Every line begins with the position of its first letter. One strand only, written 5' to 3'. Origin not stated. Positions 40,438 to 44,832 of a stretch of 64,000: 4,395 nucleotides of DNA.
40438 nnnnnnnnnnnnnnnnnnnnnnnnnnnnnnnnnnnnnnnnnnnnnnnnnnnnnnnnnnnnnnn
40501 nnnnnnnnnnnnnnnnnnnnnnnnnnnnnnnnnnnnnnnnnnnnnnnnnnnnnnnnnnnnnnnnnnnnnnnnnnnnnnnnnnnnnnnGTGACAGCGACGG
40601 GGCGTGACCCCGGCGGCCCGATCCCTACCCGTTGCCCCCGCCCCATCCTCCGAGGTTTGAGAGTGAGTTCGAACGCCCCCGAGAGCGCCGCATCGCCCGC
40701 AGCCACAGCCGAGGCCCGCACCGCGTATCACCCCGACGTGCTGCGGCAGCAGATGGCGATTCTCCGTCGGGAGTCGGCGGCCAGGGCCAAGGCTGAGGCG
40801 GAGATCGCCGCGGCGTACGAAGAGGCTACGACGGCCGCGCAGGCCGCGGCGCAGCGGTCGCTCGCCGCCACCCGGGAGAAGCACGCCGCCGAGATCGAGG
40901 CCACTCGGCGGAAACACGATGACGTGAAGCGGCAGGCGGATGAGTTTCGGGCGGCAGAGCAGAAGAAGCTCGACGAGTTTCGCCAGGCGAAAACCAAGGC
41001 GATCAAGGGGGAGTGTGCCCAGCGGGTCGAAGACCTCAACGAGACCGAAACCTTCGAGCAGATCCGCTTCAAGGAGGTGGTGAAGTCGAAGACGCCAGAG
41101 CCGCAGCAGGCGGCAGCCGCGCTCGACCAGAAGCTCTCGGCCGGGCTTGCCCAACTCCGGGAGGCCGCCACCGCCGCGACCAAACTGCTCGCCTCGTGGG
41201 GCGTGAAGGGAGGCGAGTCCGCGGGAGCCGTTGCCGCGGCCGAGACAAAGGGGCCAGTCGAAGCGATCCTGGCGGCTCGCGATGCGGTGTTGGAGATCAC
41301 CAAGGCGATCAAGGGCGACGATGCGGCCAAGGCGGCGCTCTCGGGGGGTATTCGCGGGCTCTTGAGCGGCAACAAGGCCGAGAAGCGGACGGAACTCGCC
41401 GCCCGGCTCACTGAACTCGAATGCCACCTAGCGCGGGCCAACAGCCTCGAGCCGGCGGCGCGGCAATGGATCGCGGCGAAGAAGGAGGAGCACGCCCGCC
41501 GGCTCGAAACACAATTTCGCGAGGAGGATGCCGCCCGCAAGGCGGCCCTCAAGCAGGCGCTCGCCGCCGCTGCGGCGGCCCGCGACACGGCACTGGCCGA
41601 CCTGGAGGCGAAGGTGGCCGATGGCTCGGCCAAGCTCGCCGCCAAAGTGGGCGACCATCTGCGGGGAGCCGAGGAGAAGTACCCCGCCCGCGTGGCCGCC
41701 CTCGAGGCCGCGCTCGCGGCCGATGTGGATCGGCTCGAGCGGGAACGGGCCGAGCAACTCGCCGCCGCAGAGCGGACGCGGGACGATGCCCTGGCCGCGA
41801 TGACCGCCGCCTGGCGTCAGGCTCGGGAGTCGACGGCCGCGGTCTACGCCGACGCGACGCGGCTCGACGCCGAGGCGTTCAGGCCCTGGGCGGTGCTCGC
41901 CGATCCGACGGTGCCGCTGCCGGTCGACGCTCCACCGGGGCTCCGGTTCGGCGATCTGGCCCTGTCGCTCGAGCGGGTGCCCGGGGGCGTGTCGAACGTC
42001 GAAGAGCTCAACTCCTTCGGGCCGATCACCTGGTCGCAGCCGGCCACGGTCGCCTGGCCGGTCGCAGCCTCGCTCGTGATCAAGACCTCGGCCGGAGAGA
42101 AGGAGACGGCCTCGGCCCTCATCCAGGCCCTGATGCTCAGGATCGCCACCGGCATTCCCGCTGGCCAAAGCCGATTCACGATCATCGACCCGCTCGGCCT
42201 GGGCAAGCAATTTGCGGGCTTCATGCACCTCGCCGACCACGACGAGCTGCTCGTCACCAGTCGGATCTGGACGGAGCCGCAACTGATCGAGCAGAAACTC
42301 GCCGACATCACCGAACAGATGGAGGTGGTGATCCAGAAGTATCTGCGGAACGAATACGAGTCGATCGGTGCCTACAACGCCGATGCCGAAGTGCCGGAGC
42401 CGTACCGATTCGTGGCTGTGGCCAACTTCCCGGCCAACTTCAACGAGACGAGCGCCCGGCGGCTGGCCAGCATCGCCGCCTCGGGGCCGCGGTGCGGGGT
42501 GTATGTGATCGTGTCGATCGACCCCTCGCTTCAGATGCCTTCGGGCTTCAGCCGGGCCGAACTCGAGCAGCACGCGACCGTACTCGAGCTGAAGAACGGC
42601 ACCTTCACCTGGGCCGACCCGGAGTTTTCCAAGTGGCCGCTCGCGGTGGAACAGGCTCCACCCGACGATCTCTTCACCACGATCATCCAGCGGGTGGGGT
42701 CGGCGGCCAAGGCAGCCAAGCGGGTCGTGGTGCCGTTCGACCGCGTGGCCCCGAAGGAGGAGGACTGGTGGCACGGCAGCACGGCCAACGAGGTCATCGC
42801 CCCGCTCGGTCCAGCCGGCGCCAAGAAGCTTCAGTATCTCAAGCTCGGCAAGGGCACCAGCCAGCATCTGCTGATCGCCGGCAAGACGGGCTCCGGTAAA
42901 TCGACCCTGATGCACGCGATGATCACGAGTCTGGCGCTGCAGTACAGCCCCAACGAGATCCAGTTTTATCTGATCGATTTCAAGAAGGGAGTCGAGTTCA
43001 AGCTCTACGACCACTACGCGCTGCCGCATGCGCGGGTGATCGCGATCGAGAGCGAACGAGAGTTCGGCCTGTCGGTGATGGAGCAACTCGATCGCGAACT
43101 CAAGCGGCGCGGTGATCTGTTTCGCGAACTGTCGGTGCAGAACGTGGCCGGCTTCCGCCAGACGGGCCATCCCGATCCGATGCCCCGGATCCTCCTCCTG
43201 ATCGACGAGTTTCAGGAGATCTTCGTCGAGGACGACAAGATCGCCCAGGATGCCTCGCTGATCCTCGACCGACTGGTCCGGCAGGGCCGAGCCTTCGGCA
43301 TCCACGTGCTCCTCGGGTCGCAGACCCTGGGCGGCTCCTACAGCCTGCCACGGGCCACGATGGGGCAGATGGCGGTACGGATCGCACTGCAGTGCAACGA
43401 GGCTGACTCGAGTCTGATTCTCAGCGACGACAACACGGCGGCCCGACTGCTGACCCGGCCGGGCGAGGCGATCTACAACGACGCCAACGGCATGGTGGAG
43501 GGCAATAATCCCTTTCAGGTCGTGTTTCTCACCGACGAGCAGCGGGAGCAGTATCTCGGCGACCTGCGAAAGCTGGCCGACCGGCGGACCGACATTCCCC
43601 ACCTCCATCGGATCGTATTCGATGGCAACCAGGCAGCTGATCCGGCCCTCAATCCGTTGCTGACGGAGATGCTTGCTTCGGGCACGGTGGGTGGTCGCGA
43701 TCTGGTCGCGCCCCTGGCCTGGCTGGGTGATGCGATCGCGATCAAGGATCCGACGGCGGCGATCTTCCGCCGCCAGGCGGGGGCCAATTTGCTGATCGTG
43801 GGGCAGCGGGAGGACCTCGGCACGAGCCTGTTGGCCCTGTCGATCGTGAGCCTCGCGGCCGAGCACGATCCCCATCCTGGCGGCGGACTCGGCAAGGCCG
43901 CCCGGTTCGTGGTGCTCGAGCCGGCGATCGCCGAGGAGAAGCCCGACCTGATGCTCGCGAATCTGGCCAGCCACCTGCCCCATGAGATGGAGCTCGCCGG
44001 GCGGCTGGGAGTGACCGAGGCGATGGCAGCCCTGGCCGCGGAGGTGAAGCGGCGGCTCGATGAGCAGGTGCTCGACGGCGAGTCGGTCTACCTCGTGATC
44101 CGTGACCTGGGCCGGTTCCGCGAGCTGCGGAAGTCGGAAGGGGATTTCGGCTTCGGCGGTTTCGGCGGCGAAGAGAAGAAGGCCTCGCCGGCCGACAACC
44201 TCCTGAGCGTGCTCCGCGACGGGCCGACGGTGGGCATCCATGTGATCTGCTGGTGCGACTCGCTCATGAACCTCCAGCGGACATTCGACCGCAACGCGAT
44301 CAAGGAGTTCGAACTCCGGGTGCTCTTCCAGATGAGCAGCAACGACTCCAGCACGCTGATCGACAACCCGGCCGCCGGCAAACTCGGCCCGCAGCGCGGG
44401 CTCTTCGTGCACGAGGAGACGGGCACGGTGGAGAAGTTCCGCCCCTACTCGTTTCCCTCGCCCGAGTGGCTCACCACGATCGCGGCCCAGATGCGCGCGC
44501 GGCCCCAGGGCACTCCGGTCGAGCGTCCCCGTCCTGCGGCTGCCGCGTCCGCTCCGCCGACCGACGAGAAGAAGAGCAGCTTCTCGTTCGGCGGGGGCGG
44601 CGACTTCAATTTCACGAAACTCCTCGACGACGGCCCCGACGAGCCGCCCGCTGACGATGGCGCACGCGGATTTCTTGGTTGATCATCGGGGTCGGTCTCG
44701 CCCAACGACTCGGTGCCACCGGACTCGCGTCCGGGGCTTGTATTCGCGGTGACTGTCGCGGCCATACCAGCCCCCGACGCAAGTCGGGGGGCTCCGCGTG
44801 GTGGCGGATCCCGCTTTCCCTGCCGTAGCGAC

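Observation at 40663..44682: Atypical EccC/EssC-like ATPase: approx 400-aa coiled coil replaces FHA/TM region, and only the middle of three P-loop modules is canonical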

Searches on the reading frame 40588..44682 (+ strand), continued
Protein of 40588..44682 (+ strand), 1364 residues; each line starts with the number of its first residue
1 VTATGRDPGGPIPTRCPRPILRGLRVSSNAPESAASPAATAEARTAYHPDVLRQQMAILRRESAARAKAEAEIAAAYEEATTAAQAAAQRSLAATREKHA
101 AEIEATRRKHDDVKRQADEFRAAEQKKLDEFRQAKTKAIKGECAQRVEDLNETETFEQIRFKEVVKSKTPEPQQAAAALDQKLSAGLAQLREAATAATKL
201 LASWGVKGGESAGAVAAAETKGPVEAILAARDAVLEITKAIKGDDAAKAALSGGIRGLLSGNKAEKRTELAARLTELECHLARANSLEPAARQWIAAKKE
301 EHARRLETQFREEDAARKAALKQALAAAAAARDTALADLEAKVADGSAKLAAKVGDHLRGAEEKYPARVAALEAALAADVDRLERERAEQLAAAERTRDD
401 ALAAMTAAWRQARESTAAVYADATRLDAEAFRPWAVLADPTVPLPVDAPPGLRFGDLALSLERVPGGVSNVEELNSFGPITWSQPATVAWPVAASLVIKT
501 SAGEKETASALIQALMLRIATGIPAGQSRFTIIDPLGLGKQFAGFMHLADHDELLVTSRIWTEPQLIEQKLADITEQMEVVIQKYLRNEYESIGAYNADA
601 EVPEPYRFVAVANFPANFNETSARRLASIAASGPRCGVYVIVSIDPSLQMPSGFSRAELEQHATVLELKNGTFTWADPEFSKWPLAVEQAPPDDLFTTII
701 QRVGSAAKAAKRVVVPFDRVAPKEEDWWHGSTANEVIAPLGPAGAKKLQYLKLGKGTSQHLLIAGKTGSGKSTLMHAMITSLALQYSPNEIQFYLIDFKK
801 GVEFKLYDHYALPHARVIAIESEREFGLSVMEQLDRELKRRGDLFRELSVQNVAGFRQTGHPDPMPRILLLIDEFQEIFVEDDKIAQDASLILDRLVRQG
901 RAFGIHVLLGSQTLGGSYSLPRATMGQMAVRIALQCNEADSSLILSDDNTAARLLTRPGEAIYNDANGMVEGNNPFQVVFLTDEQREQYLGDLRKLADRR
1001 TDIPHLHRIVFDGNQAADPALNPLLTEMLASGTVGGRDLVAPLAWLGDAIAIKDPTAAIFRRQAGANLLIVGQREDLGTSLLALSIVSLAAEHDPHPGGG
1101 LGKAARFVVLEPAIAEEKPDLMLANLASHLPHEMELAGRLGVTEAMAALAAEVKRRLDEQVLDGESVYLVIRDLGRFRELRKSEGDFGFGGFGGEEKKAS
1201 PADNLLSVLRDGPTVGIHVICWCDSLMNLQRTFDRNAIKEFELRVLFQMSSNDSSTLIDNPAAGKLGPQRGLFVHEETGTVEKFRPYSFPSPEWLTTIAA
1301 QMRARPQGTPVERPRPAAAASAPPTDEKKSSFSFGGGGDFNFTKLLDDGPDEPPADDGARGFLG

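Call 65: search_protein_families(library=padloc, proteins=[window:40663-44679:+], max_evalue=0.01)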
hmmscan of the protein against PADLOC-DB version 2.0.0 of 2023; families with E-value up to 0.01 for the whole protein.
window:40663-44679:+ (1339 aa): 7 families
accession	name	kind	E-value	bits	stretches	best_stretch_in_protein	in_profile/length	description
PDLC02806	SspH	-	2.1e-27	93.1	1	733-932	1537-1732/1766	SspH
PDLC04140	mad8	-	7.3e-25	86.1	1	732-942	26-290/314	mads_8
PDLC02804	SspH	-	1e-10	37.8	1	734-944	1334-1540/1561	SspH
PDLC01055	HerA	-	8.1e-06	22.9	1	734-766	158-190/532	Type III coevolved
PDLC04105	HerA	-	0.00019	18.1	0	727-766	160-199/576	-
PDLC04135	mad3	-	0.0012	16.5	1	735-779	24-76/374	mads_3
PDLC04102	HerA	-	0.004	13.5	0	843-887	506-551/654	-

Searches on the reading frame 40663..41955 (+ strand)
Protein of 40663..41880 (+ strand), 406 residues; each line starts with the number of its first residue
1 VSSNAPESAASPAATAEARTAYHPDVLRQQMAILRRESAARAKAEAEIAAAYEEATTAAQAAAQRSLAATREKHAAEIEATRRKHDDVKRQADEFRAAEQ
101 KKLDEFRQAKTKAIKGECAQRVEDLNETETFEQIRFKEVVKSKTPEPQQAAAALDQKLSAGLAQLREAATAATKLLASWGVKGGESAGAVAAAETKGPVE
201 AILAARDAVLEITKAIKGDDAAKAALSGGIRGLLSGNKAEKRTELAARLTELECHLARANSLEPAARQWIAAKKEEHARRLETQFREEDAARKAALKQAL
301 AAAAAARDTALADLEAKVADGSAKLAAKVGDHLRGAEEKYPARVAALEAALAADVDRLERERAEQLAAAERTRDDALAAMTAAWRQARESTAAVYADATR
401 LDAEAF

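Call 42: search_protein_families(library=phrogs, proteins=[window:40663-41880:+], max_evalue=0.01)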
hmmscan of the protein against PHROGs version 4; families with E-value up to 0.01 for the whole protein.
window:40663-41880:+ (406 aa): 0 families

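Call 84: predict_structure(alignment_id=A8)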
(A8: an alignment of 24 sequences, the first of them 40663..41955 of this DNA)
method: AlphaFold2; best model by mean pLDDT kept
length: 431 residues; sequences in the alignment: 24
mean_pLDDT: 87.1   pTM: 0.54
mean pLDDT of the five models: 87.1, 85.4, 84.6, 84.5, 84.2
residues with pLDDT >= 90: 282; 70-90: 94; 50-70: 29; < 50: 26
segments of 3 or more residues with pLDDT < 50: 1-15, 185-189, 428-431
pLDDT, mean of each block of 10 residues (from residue 1): 40 52 83 91 96 97 97 97 97 97 98 98 96 93 92 93 92 87 56 68 91 88 74 66 87 89 92 93 94 96 98 98 97 95 97 98 97 97 93 86 76 73 56 31
secondary structure, 60 per line:
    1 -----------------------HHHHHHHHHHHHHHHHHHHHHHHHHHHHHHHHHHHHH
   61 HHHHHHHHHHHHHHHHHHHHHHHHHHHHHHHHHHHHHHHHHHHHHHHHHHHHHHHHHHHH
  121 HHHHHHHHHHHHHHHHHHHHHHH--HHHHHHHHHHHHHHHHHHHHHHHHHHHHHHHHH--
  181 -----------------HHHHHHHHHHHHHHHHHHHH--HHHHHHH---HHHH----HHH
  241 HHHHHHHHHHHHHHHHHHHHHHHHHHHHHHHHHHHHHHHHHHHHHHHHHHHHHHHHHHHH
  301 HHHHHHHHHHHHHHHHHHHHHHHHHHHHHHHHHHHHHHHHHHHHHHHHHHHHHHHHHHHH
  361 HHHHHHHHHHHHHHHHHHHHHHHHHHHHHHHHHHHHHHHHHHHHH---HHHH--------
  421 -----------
elements in order: H24-143 H146-178 H198-217 H220-226 H230-233 H238-405 H409-412

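Call 86: fold_search(model_id=the predicted structure, library=pdb)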
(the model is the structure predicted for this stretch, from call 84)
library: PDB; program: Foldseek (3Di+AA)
matches with E <= 10: 387; with E <= 0.001: 0
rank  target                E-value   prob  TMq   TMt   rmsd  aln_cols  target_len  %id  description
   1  9e5c_6b               6.4e-03  0.92  0.18  0.04  19.6       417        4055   16  Cryo-EM structure of 96 nm repeat of microtubule doublet from T. brucei flagellum (released 2025-03-12)
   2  6h2x                  7.0e-03  0.93  0.16  0.19  17.3       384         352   15  MukB coiled-coil elbow from E. coli (released 2019-03-06)
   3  8glv_JG               1.3e-02  0.97  0.25  0.05  17.1       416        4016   16  96-nm repeat unit of doublet microtubules from Chlamydomonas reinhardtii flagella (released 2023-05-31)
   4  7n6g_3R               1.4e-02  0.98  0.23  0.27  65.4       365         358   17  C1 of central pair (released 2022-05-18)
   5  7sqc_1K               1.7e-02  0.97  0.24  0.29  64.4       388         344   18  Ciliary C1 central pair apparatus isolated from Chlamydomonas reinhardtii (released 2022-04-13)
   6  8j07_g6               1.9e-02  0.91  0.21  0.04  18.9       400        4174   16  96nm repeat of human respiratory doublet microtubule and associated axonemal complexes (released 2023-07-26)
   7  9e5c_5i               2.6e-02  0.91  0.22  0.05  17.0       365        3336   18  Cryo-EM structure of 96 nm repeat of microtubule doublet from T. brucei flagellum (released 2025-03-12)
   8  9e5c_7b               2.7e-02  0.69  0.17  0.04  25.9       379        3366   15  Cryo-EM structure of 96 nm repeat of microtubule doublet from T. brucei flagellum (released 2025-03-12)
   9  8glv_Cn               3.1e-02  0.90  0.23  0.04  16.9       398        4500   14  96-nm repeat unit of doublet microtubules from Chlamydomonas reinhardtii flagella (released 2023-05-31)
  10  8j07_k8               4.1e-02  0.92  0.24  0.04  19.5       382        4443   14  96nm repeat of human respiratory doublet microtubule and associated axonemal complexes (released 2023-07-26)
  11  8glv_Co               4.5e-02  0.77  0.20  0.04  16.5       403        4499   14  96-nm repeat unit of doublet microtubules from Chlamydomonas reinhardtii flagella (released 2023-05-31)
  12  2ch7_A                4.7e-02  0.90  0.22  0.28  21.3       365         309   12  Crystal structure of the cytoplasmic domain of a bacterial chemoreceptor from Thermotoga maritima (released 2006-04-18)
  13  7zr1_C                4.9e-02  0.80  0.23  0.15  22.6       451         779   16  Chaetomium thermophilum Mre11-Rad50-Nbs1 complex bound to ATPyS (composite structure) (released 2023-01-11)
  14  9y6s_6k               4.9e-02  0.66  0.19  0.04  17.9       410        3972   15  96-nm repeat of the Leishmania tarentolae doublet microtubule (released 2025-12-17)
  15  7n6g_3P               5.6e-02  0.85  0.22  0.25  65.2       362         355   16  C1 of central pair (released 2022-05-18)
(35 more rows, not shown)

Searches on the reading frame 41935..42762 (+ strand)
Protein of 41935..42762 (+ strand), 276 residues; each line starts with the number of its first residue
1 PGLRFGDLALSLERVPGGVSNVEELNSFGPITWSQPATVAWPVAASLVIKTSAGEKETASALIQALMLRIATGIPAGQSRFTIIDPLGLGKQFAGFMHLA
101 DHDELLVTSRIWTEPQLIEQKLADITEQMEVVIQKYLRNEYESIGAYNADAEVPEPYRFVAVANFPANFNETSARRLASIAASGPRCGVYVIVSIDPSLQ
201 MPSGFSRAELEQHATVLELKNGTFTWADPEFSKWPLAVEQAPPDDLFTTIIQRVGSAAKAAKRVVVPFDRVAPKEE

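Call 36: search_solved_structures(query=A3, max_evalue=10, show_alignments=2)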
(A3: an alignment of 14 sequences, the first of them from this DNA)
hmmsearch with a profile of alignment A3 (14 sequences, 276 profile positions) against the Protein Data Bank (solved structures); distinct sequences matched with E-value up to 10: 16.
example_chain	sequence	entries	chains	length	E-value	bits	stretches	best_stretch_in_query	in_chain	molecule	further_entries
5fv0_A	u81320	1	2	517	0.002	20.5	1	115-195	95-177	ESX secretion system protein EccC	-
4lya_A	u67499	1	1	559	0.0023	20.3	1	115-195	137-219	Uncharacterized protein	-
2oxf_A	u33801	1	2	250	0.25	13.7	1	168-220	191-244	Uridine phosphorylase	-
2i8a_A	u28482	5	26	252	0.25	13.6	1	168-220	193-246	Uridine phosphorylase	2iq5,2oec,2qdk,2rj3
3c74_A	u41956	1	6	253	0.26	13.6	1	168-220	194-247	Uridine phosphorylase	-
1ryz_A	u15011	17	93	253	0.26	13.6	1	168-220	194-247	Uridine phosphorylase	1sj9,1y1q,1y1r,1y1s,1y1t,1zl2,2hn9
7q1i_AAA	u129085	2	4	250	0.26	13.6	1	168-220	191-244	Uridine phosphorylase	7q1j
7q31_AAA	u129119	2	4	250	0.27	13.6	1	168-220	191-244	Uridine phosphorylase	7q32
1k3f_A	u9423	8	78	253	0.27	13.5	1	168-220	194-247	uridine phosphorylase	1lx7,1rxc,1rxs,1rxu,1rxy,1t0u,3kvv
1tgv_A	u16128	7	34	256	0.28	13.5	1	168-220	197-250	uridine phosphorylase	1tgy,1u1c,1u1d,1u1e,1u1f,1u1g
4i2v_A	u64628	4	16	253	0.28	13.5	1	168-221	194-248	Uridine phosphorylase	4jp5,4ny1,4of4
5lhv_A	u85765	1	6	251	0.63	12.3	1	168-220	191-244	Uridine phosphorylase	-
4g8j_A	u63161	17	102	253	0.65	12.3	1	168-220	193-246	Uridine phosphorylase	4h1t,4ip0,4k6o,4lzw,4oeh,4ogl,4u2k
3o6v_A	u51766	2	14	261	0.7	12.2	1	168-220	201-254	Uridine phosphorylase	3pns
7qca_LH0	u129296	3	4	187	0.78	12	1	80-165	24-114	60S ribosomal protein L9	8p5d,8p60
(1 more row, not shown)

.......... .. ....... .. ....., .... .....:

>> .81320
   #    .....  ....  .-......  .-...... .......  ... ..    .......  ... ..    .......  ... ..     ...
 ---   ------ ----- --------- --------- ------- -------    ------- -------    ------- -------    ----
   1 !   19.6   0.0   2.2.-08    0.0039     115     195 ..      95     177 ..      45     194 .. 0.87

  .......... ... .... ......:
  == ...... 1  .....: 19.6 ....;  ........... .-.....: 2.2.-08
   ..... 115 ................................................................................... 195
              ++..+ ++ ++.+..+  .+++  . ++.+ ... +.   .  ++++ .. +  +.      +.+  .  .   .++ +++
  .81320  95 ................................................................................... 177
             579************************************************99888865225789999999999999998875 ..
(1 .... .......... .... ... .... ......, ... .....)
